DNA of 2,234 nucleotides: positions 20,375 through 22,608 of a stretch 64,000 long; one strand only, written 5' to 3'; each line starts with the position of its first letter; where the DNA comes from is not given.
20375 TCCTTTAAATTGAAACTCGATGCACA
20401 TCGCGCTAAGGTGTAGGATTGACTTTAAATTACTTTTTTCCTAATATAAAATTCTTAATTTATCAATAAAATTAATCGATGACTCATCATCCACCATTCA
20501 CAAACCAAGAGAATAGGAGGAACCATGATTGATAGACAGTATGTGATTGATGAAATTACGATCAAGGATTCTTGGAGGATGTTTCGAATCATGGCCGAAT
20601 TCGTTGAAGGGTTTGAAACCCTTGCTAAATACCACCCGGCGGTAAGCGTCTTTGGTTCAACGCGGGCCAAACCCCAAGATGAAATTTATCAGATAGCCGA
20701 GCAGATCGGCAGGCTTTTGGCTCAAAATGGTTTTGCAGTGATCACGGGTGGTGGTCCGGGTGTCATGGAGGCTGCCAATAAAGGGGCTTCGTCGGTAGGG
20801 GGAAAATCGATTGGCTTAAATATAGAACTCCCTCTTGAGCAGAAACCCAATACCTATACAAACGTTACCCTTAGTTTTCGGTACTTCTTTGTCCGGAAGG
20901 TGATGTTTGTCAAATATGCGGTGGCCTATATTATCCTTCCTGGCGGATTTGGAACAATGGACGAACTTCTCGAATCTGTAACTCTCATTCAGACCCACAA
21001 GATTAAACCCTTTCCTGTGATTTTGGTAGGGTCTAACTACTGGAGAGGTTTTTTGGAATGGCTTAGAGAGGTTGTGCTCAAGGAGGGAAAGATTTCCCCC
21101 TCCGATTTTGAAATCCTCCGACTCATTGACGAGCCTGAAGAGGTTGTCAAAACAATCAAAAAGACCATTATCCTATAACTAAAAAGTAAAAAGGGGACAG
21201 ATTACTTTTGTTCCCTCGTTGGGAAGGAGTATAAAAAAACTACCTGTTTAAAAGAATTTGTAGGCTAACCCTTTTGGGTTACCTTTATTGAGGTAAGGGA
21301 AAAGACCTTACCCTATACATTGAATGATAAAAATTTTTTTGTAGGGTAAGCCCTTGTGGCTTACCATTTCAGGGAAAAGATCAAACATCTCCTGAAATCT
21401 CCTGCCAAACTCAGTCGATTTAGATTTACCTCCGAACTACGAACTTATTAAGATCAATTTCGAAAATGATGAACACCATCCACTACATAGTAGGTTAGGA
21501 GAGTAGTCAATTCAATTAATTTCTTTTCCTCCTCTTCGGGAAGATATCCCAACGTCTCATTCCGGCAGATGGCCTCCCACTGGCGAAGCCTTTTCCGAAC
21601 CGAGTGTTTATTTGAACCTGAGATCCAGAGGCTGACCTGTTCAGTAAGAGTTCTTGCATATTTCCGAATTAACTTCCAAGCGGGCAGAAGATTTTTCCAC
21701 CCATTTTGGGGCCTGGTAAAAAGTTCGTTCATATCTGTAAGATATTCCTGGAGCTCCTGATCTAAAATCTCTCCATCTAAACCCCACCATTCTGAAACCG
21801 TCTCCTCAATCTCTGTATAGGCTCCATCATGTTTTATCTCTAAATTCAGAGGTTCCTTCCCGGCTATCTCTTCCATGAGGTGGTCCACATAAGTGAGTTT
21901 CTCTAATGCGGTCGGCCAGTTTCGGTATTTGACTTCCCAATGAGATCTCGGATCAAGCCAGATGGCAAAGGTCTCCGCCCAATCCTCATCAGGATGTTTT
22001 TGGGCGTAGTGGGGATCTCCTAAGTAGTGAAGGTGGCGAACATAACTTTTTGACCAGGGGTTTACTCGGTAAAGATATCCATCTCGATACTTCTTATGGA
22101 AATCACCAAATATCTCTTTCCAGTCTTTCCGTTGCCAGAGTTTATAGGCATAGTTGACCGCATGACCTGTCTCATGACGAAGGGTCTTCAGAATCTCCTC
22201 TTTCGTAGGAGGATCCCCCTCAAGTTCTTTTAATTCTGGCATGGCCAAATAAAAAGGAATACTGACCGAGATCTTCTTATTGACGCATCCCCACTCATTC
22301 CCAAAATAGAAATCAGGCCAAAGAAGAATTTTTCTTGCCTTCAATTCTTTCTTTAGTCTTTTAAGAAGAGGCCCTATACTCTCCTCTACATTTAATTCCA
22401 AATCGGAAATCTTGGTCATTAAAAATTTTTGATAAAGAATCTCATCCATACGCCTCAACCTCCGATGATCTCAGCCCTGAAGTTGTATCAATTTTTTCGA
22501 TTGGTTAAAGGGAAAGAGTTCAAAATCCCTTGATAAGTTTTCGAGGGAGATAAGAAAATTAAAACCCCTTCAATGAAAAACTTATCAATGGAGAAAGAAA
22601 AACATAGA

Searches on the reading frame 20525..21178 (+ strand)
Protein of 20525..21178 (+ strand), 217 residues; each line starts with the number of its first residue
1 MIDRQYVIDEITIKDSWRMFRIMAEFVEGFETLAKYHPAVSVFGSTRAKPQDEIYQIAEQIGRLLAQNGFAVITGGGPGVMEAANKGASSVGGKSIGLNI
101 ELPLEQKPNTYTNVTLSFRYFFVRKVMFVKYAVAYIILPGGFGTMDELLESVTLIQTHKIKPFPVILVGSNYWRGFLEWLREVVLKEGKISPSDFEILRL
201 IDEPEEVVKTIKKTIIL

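Call 47: search_protein_families(library=pfam, proteins=[window:20525-21178:+], max_evalue=0.00001)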
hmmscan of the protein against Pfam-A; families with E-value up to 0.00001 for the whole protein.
window:20525-21178:+ (217 aa): 2 families
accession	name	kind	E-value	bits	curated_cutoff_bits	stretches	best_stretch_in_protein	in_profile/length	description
PF03641.19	Lysine_decarbox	-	2.2e-34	118.9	27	1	81-210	1-130/131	Possible lysine decarboxylase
PF18306.6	LDcluster4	-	6.9e-21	74.9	26.3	1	39-151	3-113/151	SLOG cluster4 family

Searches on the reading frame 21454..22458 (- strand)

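Call 47: search_protein_families(library=pfam, proteins=[window:21454-22458:-], max_evalue=0.00001)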
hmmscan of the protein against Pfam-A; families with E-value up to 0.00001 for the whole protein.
window:21454-22458:- (334 aa): 1 family
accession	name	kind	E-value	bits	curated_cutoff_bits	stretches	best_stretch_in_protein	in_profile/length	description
PF15887.11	Peptidase_Mx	-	8.1e-07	29.1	27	1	90-171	87-167/236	Putative zinc-binding metallo-peptidase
